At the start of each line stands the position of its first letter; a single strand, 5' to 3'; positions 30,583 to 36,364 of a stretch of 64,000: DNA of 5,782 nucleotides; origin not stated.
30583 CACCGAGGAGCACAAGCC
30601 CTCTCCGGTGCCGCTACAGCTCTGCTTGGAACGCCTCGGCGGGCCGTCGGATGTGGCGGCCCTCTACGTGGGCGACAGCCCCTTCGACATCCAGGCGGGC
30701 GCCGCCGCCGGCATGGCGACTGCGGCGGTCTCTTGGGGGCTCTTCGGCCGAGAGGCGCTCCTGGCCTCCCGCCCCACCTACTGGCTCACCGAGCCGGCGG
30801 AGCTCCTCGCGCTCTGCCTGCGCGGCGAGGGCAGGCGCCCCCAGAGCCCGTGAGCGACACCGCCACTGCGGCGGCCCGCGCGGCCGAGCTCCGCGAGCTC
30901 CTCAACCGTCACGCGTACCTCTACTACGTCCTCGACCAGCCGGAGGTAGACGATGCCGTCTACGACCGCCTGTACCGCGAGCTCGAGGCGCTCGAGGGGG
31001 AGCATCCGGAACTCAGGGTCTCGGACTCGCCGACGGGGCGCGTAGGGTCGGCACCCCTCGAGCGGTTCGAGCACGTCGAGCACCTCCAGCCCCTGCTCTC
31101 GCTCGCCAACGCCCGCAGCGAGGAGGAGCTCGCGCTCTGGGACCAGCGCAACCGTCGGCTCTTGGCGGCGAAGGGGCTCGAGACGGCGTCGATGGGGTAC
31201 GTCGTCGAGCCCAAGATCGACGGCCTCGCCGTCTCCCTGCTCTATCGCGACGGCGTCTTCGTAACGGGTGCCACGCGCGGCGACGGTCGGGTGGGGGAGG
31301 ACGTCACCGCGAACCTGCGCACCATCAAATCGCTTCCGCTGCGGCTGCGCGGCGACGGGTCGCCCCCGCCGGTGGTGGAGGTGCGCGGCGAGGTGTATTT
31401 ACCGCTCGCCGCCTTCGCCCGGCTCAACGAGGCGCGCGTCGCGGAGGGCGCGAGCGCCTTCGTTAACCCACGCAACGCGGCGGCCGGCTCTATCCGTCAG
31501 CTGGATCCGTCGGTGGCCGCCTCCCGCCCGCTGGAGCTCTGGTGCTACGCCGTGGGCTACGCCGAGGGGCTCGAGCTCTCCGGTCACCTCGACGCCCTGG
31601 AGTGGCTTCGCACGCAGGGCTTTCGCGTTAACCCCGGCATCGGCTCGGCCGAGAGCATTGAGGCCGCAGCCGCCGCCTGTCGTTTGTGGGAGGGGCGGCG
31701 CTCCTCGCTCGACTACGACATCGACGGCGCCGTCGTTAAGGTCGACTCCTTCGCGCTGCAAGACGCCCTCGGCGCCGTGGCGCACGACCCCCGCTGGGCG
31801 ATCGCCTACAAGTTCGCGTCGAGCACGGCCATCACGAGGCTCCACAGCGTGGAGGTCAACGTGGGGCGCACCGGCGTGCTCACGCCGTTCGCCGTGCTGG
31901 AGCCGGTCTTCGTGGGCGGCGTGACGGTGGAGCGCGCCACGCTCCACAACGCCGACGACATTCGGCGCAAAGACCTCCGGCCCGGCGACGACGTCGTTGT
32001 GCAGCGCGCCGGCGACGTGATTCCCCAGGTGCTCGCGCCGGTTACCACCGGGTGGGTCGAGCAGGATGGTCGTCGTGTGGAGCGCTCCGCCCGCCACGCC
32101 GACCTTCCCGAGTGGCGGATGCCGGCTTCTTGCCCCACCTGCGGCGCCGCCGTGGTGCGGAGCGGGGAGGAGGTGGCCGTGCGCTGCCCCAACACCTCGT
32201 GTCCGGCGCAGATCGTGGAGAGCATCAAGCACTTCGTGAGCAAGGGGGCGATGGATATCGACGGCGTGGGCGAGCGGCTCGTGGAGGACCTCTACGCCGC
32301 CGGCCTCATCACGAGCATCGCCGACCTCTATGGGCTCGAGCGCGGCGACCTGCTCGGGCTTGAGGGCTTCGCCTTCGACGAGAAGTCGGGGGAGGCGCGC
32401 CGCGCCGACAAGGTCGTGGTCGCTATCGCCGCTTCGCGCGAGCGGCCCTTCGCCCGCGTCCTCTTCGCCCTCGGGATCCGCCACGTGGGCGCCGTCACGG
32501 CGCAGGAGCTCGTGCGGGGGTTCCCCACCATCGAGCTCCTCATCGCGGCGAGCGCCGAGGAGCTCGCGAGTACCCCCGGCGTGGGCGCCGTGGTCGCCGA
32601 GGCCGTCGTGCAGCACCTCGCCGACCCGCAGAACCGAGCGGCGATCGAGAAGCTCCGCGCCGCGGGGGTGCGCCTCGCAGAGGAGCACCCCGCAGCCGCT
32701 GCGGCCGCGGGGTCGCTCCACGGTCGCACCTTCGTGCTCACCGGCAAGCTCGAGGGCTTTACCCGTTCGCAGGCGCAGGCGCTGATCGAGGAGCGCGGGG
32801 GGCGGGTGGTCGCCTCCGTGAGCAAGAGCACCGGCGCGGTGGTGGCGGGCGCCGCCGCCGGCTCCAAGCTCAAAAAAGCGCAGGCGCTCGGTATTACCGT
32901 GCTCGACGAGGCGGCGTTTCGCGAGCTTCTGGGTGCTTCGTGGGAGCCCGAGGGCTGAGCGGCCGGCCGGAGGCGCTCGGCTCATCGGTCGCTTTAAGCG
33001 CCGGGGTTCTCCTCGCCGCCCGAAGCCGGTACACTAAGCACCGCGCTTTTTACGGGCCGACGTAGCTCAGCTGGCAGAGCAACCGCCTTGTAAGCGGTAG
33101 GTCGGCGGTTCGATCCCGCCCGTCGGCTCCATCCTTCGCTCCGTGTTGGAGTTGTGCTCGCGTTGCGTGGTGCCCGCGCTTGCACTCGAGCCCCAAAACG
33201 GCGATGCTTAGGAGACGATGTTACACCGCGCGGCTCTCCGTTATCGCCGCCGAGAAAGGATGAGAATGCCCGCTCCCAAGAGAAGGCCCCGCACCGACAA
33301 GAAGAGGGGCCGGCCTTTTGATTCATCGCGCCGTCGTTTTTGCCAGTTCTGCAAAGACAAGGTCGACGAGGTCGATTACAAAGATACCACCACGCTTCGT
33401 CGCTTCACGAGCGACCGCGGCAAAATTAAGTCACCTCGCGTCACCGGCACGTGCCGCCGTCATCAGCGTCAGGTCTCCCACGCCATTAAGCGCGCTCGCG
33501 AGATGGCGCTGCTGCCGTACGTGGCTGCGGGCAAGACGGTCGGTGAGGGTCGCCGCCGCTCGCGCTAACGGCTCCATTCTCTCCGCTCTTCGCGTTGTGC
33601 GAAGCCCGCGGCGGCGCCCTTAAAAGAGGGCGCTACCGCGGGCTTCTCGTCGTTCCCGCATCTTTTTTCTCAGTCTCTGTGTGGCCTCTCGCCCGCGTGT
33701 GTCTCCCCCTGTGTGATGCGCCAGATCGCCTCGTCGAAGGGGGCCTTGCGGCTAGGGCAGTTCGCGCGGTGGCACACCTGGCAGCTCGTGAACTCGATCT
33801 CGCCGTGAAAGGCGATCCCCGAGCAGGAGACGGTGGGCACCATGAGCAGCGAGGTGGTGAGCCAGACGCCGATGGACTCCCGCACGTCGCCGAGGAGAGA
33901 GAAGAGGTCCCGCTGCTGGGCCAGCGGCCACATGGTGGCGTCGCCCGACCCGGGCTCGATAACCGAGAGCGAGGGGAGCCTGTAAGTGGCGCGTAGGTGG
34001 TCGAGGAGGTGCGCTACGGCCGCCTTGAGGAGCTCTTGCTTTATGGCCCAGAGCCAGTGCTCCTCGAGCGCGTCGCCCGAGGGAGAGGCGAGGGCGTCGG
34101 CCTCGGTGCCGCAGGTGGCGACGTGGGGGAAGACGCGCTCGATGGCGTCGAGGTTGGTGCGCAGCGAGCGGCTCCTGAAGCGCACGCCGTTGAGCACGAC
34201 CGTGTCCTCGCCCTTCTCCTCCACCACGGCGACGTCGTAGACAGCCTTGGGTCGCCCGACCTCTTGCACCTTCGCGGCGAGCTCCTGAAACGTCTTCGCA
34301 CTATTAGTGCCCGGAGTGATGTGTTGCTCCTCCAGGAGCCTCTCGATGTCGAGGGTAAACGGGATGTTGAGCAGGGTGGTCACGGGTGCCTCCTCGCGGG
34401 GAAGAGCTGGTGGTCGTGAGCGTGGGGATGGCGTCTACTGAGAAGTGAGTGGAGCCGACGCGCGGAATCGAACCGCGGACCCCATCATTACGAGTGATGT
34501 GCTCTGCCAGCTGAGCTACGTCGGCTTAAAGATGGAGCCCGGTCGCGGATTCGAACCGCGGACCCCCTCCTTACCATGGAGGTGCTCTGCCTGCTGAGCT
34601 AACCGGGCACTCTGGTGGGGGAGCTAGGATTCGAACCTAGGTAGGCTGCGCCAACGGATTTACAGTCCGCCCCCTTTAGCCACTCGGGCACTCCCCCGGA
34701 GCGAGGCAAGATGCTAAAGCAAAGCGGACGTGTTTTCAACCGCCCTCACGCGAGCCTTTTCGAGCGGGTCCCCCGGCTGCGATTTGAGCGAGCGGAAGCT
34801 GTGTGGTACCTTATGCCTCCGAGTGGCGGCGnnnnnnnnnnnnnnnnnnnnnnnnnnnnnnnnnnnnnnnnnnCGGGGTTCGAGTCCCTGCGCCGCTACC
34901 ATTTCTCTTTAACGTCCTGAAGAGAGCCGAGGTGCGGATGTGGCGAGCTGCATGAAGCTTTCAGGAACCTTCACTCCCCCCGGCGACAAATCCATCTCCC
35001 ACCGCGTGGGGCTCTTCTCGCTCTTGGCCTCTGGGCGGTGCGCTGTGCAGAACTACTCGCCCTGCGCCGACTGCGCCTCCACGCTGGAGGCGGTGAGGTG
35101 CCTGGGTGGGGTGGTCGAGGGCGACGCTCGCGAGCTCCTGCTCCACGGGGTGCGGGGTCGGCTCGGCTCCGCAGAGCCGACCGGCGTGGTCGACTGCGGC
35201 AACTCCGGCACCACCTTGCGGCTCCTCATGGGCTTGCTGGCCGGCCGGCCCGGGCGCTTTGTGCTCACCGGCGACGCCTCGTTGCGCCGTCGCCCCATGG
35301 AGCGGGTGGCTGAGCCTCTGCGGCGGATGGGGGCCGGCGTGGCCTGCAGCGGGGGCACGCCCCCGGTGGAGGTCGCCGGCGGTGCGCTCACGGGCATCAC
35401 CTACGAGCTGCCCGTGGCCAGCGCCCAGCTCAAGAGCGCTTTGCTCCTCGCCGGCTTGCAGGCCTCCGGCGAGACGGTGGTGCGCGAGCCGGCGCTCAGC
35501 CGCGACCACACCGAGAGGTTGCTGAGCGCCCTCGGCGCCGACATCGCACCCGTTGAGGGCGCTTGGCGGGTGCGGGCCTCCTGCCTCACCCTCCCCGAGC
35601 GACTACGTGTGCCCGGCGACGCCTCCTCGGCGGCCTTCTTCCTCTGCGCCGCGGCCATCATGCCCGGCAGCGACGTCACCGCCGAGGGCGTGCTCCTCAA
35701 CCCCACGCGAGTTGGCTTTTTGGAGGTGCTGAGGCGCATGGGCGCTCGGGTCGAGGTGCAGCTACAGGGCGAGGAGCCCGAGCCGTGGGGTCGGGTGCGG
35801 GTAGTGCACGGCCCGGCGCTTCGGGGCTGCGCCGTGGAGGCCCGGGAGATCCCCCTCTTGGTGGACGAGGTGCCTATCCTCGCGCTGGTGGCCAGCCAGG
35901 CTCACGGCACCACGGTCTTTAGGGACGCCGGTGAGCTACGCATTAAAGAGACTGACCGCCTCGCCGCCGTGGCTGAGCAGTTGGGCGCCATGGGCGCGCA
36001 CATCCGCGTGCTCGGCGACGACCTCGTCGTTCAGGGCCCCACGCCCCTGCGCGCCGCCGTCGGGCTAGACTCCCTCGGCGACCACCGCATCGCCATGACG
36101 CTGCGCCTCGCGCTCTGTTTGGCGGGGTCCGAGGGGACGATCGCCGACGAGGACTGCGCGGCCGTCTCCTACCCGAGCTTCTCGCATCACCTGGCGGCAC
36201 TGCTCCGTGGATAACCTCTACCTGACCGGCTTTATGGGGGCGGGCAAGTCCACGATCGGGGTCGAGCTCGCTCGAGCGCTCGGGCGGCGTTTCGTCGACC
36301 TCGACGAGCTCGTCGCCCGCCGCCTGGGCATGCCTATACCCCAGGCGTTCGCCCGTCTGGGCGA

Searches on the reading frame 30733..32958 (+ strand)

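Call 26: search_protein_families(library=pfam, proteins=[window:30733-32958:+], max_evalue=0.001)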
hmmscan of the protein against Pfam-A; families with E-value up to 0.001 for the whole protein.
window:30733-32958:+ (741 aa): 9 families
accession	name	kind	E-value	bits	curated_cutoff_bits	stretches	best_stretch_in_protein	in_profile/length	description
PF01653.23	DNA_ligase_aden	-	1e-85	287.8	27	1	111-362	3-251/253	NAD-dependent DNA ligase adenylation domain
PF03120.22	DNA_ligase_OB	-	1.3e-31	108.7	32.9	1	368-438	2-72/79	NAD-dependent DNA ligase OB-fold domain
PF12826.13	HHH_2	-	1e-19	70.9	27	1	575-638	1-64/64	Helix-hairpin-helix motif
PF00533.33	BRCT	-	6.5e-12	46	21.3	1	662-731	6-76/78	BRCA1 C Terminus (BRCT) domain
PF14520.12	HHH_5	-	1e-11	45.6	27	1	580-631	5-57/57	Helix-hairpin-helix domain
PF22745.1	Nlig-Ia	-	1.8e-08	35.4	27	1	51-94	7-50/92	DNA ligase-like, N-terminal NAD+-binding domain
PF03119.21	DNA_ligase_ZBD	-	2e-08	34.4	25.8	1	467-492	2-27/27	NAD-dependent DNA ligase C4 zinc finger domain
PF12738.14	PTCB-BRCT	-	3e-05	24.4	22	1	675-723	10-58/63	twin BRCT domain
PF00633.29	HHH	-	0.00017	21.7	24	0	601-627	3-29/30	Helix-hairpin-helix motif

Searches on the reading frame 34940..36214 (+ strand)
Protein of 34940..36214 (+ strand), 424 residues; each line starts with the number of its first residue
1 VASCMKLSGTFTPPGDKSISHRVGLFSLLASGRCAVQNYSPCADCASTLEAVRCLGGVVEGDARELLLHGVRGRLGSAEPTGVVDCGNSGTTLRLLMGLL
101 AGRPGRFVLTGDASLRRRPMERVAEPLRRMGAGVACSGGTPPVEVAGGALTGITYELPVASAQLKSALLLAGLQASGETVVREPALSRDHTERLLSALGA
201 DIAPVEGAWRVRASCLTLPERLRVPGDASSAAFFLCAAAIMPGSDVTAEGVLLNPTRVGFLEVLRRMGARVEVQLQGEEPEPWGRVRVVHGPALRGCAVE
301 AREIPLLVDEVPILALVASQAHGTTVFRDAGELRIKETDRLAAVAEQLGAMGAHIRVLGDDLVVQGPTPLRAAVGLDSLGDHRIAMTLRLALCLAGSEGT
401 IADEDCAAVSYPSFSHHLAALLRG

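Call 26: search_protein_families(library=pfam, proteins=[window:34940-36214:+], max_evalue=0.001)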
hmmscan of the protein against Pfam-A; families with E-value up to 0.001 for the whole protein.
window:34940-36214:+ (424 aa): 1 family
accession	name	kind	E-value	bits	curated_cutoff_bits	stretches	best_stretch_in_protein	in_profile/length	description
PF00275.25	EPSP_synthase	-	4.6e-100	335.7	22.8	1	6-417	6-416/417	EPSP synthase (3-phosphoshikimate 1-carboxyvinyltransferase)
